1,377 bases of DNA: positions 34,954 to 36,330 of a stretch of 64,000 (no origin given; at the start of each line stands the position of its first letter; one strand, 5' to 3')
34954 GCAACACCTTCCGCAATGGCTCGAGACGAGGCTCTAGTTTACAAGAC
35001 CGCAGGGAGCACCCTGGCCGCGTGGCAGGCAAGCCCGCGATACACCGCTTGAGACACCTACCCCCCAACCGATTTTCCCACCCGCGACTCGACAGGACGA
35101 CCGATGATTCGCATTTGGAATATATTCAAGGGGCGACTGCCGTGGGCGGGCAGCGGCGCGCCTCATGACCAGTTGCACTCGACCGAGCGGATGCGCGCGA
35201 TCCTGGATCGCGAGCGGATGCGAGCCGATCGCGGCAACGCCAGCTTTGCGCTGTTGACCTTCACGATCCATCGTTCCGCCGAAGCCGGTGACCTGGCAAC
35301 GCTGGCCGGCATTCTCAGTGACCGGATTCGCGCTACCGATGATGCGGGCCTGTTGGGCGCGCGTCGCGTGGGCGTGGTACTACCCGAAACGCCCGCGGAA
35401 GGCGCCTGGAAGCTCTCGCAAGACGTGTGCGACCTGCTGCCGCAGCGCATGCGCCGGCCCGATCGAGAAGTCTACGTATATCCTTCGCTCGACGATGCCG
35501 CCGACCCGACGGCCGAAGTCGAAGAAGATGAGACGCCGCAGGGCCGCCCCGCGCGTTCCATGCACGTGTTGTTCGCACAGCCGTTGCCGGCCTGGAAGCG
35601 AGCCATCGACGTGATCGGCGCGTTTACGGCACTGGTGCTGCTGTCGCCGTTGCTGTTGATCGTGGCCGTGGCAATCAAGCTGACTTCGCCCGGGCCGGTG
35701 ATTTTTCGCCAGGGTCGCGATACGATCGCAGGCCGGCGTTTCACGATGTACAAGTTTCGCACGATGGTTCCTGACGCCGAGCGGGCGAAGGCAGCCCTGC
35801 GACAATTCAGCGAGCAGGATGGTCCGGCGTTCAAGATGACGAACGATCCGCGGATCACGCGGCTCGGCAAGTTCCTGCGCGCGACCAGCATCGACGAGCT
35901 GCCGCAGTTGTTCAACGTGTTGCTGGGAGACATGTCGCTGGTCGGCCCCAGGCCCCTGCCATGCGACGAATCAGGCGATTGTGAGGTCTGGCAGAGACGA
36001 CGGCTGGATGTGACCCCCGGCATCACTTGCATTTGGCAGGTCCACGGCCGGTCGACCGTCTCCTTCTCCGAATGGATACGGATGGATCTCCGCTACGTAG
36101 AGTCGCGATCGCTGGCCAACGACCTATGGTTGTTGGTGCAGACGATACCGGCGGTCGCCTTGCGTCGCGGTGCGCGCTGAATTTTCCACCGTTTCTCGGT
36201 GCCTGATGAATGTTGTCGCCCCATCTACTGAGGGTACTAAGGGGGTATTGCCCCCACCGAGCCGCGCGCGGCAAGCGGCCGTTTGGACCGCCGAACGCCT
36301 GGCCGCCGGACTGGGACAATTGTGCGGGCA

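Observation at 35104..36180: Priming sugar transferase fused to a degenerate GGDEF-like domain that keeps the RxxD I-site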

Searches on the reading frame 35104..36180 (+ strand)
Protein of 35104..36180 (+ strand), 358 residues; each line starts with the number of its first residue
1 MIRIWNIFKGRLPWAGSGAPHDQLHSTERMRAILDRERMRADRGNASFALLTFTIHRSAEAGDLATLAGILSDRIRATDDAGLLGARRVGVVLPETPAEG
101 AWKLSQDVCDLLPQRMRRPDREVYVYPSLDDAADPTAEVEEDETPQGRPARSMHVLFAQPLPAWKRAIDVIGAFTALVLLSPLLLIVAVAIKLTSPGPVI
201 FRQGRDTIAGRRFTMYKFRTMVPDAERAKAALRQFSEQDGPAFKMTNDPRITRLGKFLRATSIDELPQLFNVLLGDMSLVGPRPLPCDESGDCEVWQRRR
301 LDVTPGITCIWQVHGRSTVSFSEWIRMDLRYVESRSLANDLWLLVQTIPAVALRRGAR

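Call 3: search_protein_families(library=pfam, proteins=[window:35104-36180:+], max_evalue=10)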
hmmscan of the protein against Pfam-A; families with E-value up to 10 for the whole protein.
window:35104-36180:+ (358 aa): 2 families
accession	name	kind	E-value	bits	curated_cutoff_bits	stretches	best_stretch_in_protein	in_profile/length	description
PF02397.22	Bac_transf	-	3.8e-64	216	27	1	165-351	1-177/179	Bacterial sugar transferase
PF04579.17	Keratin_matx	-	0.29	11.9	27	1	88-137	25-73/96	Keratin, high-sulphur matrix protein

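Call 4: search_protein_families(library=ncbifam, proteins=[window:35104-36180:+], max_evalue=10)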
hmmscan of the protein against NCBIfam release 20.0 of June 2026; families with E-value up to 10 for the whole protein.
window:35104-36180:+ (358 aa): 12 families
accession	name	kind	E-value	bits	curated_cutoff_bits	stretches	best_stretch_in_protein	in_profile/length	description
TIGR03025.1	EPS_sugtrans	subfamily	3.4e-81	273.7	295.55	1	156-358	249-445/445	exopolysaccharide biosynthesis polyprenyl glycosylphosphotransferase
NF041877.1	EPS_EpsZ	equivalog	2.6e-74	250.5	800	1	163-357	264-458/459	exopolysaccharide biosynthesis polyisoprenyl-phosphate hexose-1-phosphate transferase EpsZ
TIGR03023.1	WcaJ_sugtrans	equivalog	9.6e-64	216.3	410.75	1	162-357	260-452/453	undecaprenyl-phosphate glucose phosphotransferase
TIGR03022.1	WbaP_sugtrans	subfamily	9.9e-63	212.9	403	1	115-358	211-456/456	undecaprenyl-phosphate galactose phosphotransferase WbaP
NF052601.1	undeca_RfbP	equivalog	1.2e-53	182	330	1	163-353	43-237/244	undecaprenyl-phosphate galactose phosphotransferase family protein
TIGR03013.1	EpsB_2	subfamily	1.7e-45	155.9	393.35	1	164-358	254-443/443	TIGR03013 family XrtA/PEP-CTERM system glycosyltransferase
NF050817.1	PolSacchBiosHfsE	equivalog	1.2e-40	139.7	750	1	164-351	271-459/467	polysaccharide biosynthesis protein HfsE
NF011751.0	PRK15204.1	equivalog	4.2e-36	124.6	907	1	165-357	280-475/476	undecaprenyl-phosphate galactose phosphotransferase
NF007518.0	PRK10124.1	equivalog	1.7e-34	119.4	684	1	164-348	273-454/464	undecaprenyl-phosphate glucose phosphotransferase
NF045514.1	glycotran_HepC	equivalog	7.5e-23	81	140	1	160-285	112-212/220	heterocyst development glycosyltransferase HepC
NF011955.1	PRK15426.1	equivalog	0.12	10.4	408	1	61-108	451-500/564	cellulose biosynthesis regulator diguanylate cyclase DgcQ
TIGR00254.1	GGDEF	domain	0.14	11.8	37.4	1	61-113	58-112/168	diguanylate cyclase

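Call 6: find_homologous_proteins(query=window:35104-36180:+)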
Query window:35104-36180:+ (358 aa): 7999 proteins with E <= 0.001 among 8000 candidates; the best 120 are listed.
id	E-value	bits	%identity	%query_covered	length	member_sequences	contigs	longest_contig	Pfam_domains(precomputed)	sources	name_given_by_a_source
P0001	8.6e-238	806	100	100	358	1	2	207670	PF02397.23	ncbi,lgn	ncbi:MAG: sugar transferase [Pirellulales bacterium]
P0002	1.7e-156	538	69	100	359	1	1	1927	PF02397.23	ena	-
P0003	2.3e-151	522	68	100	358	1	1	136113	PF02397.23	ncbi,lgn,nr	ncbi:MAG: sugar transferase [Planctomycetia bacterium]|nr:sugar transferase [Planctomycetia bacteriu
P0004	1.1e-150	519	67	100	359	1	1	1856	PF02397.23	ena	-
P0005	1.6e-150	519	67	100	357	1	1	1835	PF02397.23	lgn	-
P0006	4.4e-149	514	66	100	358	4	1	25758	PF02397.23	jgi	jgi:lipopolysaccharide/colanic/teichoic acid biosynthesis glycosyltransferase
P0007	5.1e-149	514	66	100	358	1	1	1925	PF02397.23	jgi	jgi:lipopolysaccharide/colanic/teichoic acid biosynthesis glycosyltransferase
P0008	1.1e-147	510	62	100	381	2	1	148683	PF02397.23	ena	-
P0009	2.3e-147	508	67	94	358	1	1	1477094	PF02397.23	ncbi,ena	-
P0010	4.0e-146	504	67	94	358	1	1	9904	PF02397.23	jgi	jgi:lipopolysaccharide/colanic/teichoic acid biosynthesis glycosyltransferase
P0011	7.3e-146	504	65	100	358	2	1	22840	PF02397.23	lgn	-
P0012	3.6e-145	501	62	98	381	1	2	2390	PF02397.23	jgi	jgi:lipopolysaccharide/colanic/teichoic acid biosynthesis glycosyltransferase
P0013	1.2e-144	500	63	100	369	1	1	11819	PF02397.23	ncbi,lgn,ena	-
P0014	1.8e-144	499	68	96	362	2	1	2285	PF02397.23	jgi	jgi:lipopolysaccharide/colanic/teichoic acid biosynthesis glycosyltransferase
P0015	2.1e-144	499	64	100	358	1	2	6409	PF02397.23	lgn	-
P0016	2.5e-144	499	64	100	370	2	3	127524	PF02397.23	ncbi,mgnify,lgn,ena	mgnify:CR=1 FL=1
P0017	4.5e-144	498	63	100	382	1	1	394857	PF02397.23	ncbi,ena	-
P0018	2.5e-143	495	64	100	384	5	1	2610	PF02397.23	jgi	jgi:lipopolysaccharide/colanic/teichoic acid biosynthesis glycosyltransferase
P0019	3.1e-142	492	64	100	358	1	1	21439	PF02397.23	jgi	jgi:lipopolysaccharide/colanic/teichoic acid biosynthesis glycosyltransferase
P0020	1.6e-141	489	64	100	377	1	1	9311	PF02397.23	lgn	-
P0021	9.5e-141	487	63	100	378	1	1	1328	PF02397.23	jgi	jgi:lipopolysaccharide/colanic/teichoic acid biosynthesis glycosyltransferase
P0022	1.8e-140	486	63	100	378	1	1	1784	PF02397.23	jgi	jgi:lipopolysaccharide/colanic/teichoic acid biosynthesis glycosyltransferase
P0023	2.1e-140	486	61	100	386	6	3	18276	PF02397.23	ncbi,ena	-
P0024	2.8e-140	485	65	94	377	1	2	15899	PF02397.23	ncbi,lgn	-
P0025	2.6e-139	482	66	92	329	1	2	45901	PF02397.23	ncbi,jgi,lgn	jgi:lipopolysaccharide/colanic/teichoic acid biosynthesis glycosyltransferase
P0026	7.6e-139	480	66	95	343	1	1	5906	PF02397.23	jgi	jgi:lipopolysaccharide/colanic/teichoic acid biosynthesis glycosyltransferase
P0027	1.4e-138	480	62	99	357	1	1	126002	PF02397.23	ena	-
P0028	3.8e-138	478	65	94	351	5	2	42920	PF02397.23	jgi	jgi:lipopolysaccharide/colanic/teichoic acid biosynthesis glycosyltransferase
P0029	3.1e-137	475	60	99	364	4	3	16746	PF02397.23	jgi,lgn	jgi:lipopolysaccharide/colanic/teichoic acid biosynthesis glycosyltransferase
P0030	4.9e-137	475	74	79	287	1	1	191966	PF02397.23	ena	-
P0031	1.4e-136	473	73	58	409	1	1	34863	PF02397.23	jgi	-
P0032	3.4e-135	468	60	96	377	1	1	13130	PF02397.23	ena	-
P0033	8.8e-135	467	55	100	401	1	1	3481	PF02397.23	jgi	jgi:lipopolysaccharide/colanic/teichoic acid biosynthesis glycosyltransferase/GGDEF domain-containin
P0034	8.9e-135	467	60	100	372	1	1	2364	PF02397.23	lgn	-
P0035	9.6e-135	467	60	96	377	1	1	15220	PF02397.23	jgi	jgi:lipopolysaccharide/colanic/teichoic acid biosynthesis glycosyltransferase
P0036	3.3e-134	465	60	96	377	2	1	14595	PF02397.23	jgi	-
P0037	3.6e-134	465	61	99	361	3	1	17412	PF02397.23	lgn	-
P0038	1.2e-132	460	56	100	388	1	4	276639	PF02397.23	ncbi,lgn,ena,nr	ncbi:MAG: sugar transferase [Planctomycetota bacterium]|nr:MAG: sugar transferase [Planctomycetota b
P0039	2.0e-132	459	58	100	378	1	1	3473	PF02397.23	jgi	jgi:lipopolysaccharide/colanic/teichoic acid biosynthesis glycosyltransferase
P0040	2.4e-132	459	60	99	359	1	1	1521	PF02397.23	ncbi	-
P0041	2.6e-132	459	61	96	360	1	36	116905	PF02397.23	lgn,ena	-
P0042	4.6e-132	458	60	96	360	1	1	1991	PF02397.23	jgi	-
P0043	6.0e-132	458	63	94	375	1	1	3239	PF02397.23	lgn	-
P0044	1.8e-131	456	56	93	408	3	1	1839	PF02397.23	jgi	jgi:lipopolysaccharide/colanic/teichoic acid biosynthesis glycosyltransferase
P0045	1.9e-131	456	60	94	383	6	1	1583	PF02397.23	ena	-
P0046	1.9e-131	456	59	99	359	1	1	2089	PF02397.23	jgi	jgi:lipopolysaccharide/colanic/teichoic acid biosynthesis glycosyltransferase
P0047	3.3e-131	455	61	96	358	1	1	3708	PF02397.23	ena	-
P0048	9.0e-131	454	62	96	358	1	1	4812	PF02397.23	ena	-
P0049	1.5e-130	453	60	97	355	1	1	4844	PF02397.23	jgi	jgi:lipopolysaccharide/colanic/teichoic acid biosynthesis glycosyltransferase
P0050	6.0e-130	451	59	96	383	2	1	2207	PF02397.23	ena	-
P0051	8.1e-129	447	59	100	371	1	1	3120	PF02397.23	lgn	-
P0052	8.7e-129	447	59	98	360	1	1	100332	PF02397.23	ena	-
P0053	9.7e-129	447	56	100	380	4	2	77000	PF02397.23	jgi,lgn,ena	-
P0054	1.3e-128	447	61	94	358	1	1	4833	PF02397.23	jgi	jgi:lipopolysaccharide/colanic/teichoic acid biosynthesis glycosyltransferase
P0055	2.9e-128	446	57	96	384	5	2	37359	PF02397.23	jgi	jgi:lipopolysaccharide/colanic/teichoic acid biosynthesis glycosyltransferase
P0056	3.3e-128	445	62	93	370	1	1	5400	PF02397.23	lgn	-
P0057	7.1e-128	444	61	94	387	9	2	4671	PF02397.23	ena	-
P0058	9.5e-128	444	53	95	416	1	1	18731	PF02397.23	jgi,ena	-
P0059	1.6e-127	443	59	100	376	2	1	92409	PF02397.23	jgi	jgi:lipopolysaccharide/colanic/teichoic acid biosynthesis glycosyltransferase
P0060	2.0e-127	443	64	92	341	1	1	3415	PF02397.23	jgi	jgi:lipopolysaccharide/colanic/teichoic acid biosynthesis glycosyltransferase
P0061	3.0e-127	442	60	92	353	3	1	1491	PF02397.23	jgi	jgi:lipopolysaccharide/colanic/teichoic acid biosynthesis glycosyltransferase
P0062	3.2e-127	442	61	93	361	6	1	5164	PF02397.23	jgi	jgi:lipopolysaccharide/colanic/teichoic acid biosynthesis glycosyltransferase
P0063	1.7e-126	440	57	94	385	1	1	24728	PF02397.23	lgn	-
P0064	3.7e-126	439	57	99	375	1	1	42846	PF02397.23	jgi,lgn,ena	jgi:lipopolysaccharide/colanic/teichoic acid biosynthesis glycosyltransferase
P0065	3.8e-126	439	55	100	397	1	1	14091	PF02397.23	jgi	jgi:lipopolysaccharide/colanic/teichoic acid biosynthesis glycosyltransferase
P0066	4.2e-126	439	59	92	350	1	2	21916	PF02397.23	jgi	jgi:lipopolysaccharide/colanic/teichoic acid biosynthesis glycosyltransferase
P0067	6.7e-126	438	59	100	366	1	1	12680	PF02397.23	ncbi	-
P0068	2.3e-125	436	60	94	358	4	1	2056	PF02397.23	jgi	jgi:lipopolysaccharide/colanic/teichoic acid biosynthesis glycosyltransferase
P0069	4.6e-125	435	59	97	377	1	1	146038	PF02397.23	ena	-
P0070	8.3e-125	434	52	98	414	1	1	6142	PF02397.23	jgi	jgi:lipopolysaccharide/colanic/teichoic acid biosynthesis glycosyltransferase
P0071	1.2e-124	434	57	96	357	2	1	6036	PF02397.23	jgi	jgi:lipopolysaccharide/colanic/teichoic acid biosynthesis glycosyltransferase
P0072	1.3e-124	434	60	96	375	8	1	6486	PF02397.23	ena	-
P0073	3.8e-124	432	58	93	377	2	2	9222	PF02397.23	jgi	jgi:lipopolysaccharide/colanic/teichoic acid biosynthesis glycosyltransferase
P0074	8.9e-124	431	61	92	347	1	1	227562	PF02397.23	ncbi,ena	-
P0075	4.2e-123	429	60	91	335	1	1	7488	PF02397.23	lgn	-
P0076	4.7e-123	429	59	92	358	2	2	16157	PF02397.23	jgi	jgi:lipopolysaccharide/colanic/teichoic acid biosynthesis glycosyltransferase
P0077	1.1e-122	427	57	100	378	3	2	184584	PF02397.23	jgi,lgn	-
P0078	1.1e-122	427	57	100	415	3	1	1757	PF02397.23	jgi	-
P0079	1.5e-122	427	55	99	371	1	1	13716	PF02397.23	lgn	-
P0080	1.7e-122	427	61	92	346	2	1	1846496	PF02397.23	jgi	-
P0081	3.5e-122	426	60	92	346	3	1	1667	PF02397.23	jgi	jgi:lipopolysaccharide/colanic/teichoic acid biosynthesis glycosyltransferase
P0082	4.5e-122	425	58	98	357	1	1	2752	PF02397.23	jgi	jgi:lipopolysaccharide/colanic/teichoic acid biosynthesis glycosyltransferase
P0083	1.9e-121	423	61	91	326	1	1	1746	PF02397.23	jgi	jgi:lipopolysaccharide/colanic/teichoic acid biosynthesis glycosyltransferase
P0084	2.0e-121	423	60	92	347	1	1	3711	PF02397.23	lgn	-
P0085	6.1e-121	422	54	100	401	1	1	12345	PF02397.23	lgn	-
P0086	1.2e-120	421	60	92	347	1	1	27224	PF02397.23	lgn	-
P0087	2.2e-120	420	61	89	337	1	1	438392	PF02397.23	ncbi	-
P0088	3.5e-120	419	58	94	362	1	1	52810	PF02397.23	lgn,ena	-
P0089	3.6e-120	419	57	100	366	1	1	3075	PF02397.23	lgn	-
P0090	5.1e-120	419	57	99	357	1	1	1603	PF02397.23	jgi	jgi:lipopolysaccharide/colanic/teichoic acid biosynthesis glycosyltransferase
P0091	1.1e-119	417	57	100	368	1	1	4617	PF02397.23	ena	-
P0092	3.0e-119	416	61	89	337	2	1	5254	PF02397.23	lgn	-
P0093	1.7e-118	414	60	89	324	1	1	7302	PF02397.23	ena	-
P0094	4.6e-118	412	54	99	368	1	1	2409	PF02397.23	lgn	-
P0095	1.0e-117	411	53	99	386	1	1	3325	PF02397.23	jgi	jgi:lipopolysaccharide/colanic/teichoic acid biosynthesis glycosyltransferase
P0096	1.9e-117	410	57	95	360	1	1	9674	PF02397.23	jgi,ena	-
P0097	8.0e-117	408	67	60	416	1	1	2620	PF02397.23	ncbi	-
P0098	8.7e-117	408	56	94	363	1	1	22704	PF02397.23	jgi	jgi:lipopolysaccharide/colanic/teichoic acid biosynthesis glycosyltransferase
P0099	1.1e-116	408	63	81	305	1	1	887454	PF02397.23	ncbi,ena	-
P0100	1.2e-115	404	58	92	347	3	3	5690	PF02397.23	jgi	jgi:lipopolysaccharide/colanic/teichoic acid biosynthesis glycosyltransferase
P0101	1.3e-115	404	57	95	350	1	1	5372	PF02397.23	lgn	-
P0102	1.7e-115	404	57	94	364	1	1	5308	PF02397.23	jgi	jgi:lipopolysaccharide/colanic/teichoic acid biosynthesis glycosyltransferase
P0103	1.8e-115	404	59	94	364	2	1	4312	PF02397.23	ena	-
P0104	1.9e-115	404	56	96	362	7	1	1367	PF02397.23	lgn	-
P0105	2.3e-115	403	57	94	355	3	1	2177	PF02397.23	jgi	jgi:lipopolysaccharide/colanic/teichoic acid biosynthesis glycosyltransferase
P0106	3.8e-115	403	60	83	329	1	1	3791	PF02397.23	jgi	jgi:lipopolysaccharide/colanic/teichoic acid biosynthesis glycosyltransferase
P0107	4.6e-115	402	56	98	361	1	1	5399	PF02397.23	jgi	jgi:lipopolysaccharide/colanic/teichoic acid biosynthesis glycosyltransferase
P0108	5.7e-115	402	59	89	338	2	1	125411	PF02397.23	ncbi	-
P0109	6.2e-115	402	55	95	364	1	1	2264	PF02397.23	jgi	jgi:lipopolysaccharide/colanic/teichoic acid biosynthesis glycosyltransferase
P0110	7.1e-115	402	55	95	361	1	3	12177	PF02397.23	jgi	jgi:lipopolysaccharide/colanic/teichoic acid biosynthesis glycosyltransferase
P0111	9.5e-115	401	56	94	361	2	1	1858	PF02397.23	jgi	-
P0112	1.1e-114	401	56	93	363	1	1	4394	PF02397.23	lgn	-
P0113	1.4e-114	401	67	75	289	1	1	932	PF02397.23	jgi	jgi:lipopolysaccharide/colanic/teichoic acid biosynthesis glycosyltransferase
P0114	1.4e-114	401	56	93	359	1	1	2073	PF02397.23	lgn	-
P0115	1.7e-114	400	56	93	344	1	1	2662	PF02397.23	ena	-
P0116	3.1e-114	400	53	98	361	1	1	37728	PF02397.23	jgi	jgi:lipopolysaccharide/colanic/teichoic acid biosynthesis glycosyltransferase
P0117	3.1e-114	400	57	94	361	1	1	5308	PF02397.23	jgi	jgi:lipopolysaccharide/colanic/teichoic acid biosynthesis glycosyltransferase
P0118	3.5e-114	399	56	93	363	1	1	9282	PF02397.23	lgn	-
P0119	7.1e-114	398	56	93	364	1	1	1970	PF02397.23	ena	-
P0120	7.9e-114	398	56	94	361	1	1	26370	PF02397.23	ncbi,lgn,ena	-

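Call 33: find_encoding_contigs(protein=P0038, flank=10000, max_places=2)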
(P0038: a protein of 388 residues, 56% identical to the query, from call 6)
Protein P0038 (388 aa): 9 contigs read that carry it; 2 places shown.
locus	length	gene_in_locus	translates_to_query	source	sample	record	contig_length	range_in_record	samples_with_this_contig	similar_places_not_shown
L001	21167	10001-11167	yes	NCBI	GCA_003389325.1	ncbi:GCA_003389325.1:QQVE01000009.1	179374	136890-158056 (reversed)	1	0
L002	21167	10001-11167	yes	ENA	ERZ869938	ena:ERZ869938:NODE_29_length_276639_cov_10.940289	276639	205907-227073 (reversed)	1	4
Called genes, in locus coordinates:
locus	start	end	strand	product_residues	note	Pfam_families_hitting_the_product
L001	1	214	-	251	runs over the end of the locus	-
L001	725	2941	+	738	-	-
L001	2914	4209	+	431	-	PF02563:Poly_export, PF10531:SLBB, PF22461:SLBB_2 (weak)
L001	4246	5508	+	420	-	PF02563:Poly_export, PF10531:SLBB, PF22461:SLBB_2 (weak)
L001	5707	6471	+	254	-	-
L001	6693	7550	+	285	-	-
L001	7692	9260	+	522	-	-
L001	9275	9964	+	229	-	PF10609:ParA (weak)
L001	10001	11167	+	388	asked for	PF02397:Bac_transf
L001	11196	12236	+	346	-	PF01522:Polysacc_deac_1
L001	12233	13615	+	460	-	-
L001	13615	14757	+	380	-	PF13480:Acetyltransf_6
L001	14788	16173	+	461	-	PF04932:Wzy_C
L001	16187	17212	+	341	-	PF13641:Glyco_tranf_2_3, PF00535:Glycos_transf_2, PF10111:Glyco_tranf_2_2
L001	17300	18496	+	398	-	PF20706:GT4-conflict, PF00534:Glycos_transf_1, PF13692:Glyco_trans_1_4, PF13524:Glyco_trans_1_2 (weak)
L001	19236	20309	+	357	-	PF00989:PAS (faint), PF08448:PAS_4, PF13426:PAS_9 (faint), PF00990:GGDEF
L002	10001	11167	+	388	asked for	PF02397:Bac_transf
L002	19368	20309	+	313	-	PF00989:PAS (weak), PF08448:PAS_4, PF13426:PAS_9 (faint), PF00990:GGDEF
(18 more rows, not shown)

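Call 34: find_encoding_contigs(protein=P0116, flank=10000, max_places=2)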
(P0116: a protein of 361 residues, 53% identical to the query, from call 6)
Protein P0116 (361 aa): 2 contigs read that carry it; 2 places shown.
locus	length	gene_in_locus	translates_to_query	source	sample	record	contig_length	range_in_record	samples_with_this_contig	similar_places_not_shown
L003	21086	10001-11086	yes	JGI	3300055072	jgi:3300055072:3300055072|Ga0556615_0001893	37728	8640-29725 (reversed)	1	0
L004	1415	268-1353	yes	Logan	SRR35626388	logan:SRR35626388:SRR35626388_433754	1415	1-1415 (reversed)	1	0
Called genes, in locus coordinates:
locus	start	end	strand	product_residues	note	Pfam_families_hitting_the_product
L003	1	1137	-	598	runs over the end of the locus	PF01368:DHH, PF02272:DHHA1, PF17768:RecJ_OB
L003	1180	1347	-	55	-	PF00471:Ribosomal_L33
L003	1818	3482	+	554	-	-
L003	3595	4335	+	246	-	PF00977:His_biosynth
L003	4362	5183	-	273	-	PF05406:WGR (weak)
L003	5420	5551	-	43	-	-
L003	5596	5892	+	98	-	-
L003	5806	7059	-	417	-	-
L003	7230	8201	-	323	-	PF00085:Thioredoxin, PF13728:TraF (faint), PF13098:Thioredoxin_2 (weak), PF14559:TPR_19, PF14561:TPR_20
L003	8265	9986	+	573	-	-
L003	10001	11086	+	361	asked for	PF02397:Bac_transf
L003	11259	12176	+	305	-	PF01522:Polysacc_deac_1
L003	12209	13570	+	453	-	-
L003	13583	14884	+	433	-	PF04932:Wzy_C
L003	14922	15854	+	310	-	PF00535:Glycos_transf_2, PF13641:Glyco_tranf_2_3, PF10111:Glyco_tranf_2_2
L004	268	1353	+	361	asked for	PF02397:Bac_transf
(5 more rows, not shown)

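Call 35: find_encoding_contigs(protein=P0080, flank=10000, max_places=1)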
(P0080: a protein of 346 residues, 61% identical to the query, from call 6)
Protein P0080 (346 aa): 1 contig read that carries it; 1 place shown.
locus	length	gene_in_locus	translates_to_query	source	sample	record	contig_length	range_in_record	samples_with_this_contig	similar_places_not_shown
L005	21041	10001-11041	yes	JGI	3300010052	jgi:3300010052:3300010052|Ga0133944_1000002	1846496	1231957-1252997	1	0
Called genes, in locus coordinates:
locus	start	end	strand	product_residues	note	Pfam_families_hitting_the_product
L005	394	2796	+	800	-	-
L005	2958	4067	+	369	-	PF02563:Poly_export, PF22461:SLBB_2 (weak), PF10531:SLBB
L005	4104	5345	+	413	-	PF02563:Poly_export, PF22461:SLBB_2 (weak), PF10531:SLBB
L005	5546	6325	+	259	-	-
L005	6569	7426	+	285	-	-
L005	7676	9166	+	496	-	-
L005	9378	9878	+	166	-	-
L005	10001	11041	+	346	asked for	PF02397:Bac_transf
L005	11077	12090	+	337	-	PF01522:Polysacc_deac_1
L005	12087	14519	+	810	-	PF00535:Glycos_transf_2, PF10111:Glyco_tranf_2_2, PF13641:Glyco_tranf_2_3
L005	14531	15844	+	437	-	PF04932:Wzy_C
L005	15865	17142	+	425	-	PF13439:Glyco_transf_4, PF13579:Glyco_trans_4_4, PF00534:Glycos_transf_1, PF13692:Glyco_trans_1_4, PF13524:Glyco_trans_1_2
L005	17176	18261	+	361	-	PF01073:3Beta_HSD (weak), PF01370:Epimerase, PF02719:Polysacc_synt_2 (weak), PF04321:RmlD_sub_bind, PF16363:GDP_Man_Dehyd, PF07993:NAD_binding_4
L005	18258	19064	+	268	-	PF03808:Glyco_tran_WecG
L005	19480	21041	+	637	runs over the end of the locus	PF13414:TPR_11 (weak), PF13432:TPR_16, PF13424:TPR_12, PF13432:TPR_16, PF00515:TPR_1 (weak), PF07719:TPR_2 (weak), PF13414:TPR_11, PF14559:TPR_19 (weak), +13 more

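Call 36: find_encoding_contigs(protein=P0077, flank=10000, max_places=1)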
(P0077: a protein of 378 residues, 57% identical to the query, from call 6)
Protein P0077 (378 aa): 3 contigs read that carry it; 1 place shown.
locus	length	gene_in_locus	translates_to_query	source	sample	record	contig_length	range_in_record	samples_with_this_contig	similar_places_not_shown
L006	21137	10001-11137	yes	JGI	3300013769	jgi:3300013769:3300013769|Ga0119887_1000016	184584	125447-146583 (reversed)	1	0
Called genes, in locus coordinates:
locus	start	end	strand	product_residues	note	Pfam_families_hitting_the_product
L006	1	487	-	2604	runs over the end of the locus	PF20254:DMFA2_C, PF13313:DUF4082, PF13205:Big_5, PF13313:DUF4082, PF13205:Big_5, PF13313:DUF4082, PF13205:Big_5, PF13313:DUF4082, +6 more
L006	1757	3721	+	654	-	PF13431:TPR_17 (faint)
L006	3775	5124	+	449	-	PF02563:Poly_export, PF10531:SLBB, PF22461:SLBB_2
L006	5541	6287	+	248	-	-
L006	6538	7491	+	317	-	PF00112:Peptidase_C1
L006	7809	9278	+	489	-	PF13807:GNVR (weak)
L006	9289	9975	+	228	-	-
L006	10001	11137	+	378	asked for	PF02397:Bac_transf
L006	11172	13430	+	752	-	PF20706:GT4-conflict, PF00534:Glycos_transf_1, PF13692:Glyco_trans_1_4, PF13524:Glyco_trans_1_2 (weak), PF01522:Polysacc_deac_1, PF03065:Glyco_hydro_57 (faint)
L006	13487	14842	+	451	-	-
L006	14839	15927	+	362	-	PF13480:Acetyltransf_6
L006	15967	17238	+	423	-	PF04932:Wzy_C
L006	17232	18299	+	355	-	PF00535:Glycos_transf_2, PF10111:Glyco_tranf_2_2, PF13641:Glyco_tranf_2_3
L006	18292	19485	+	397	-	PF00534:Glycos_transf_1, PF13692:Glyco_trans_1_4, PF13524:Glyco_trans_1_2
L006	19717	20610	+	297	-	PF00990:GGDEF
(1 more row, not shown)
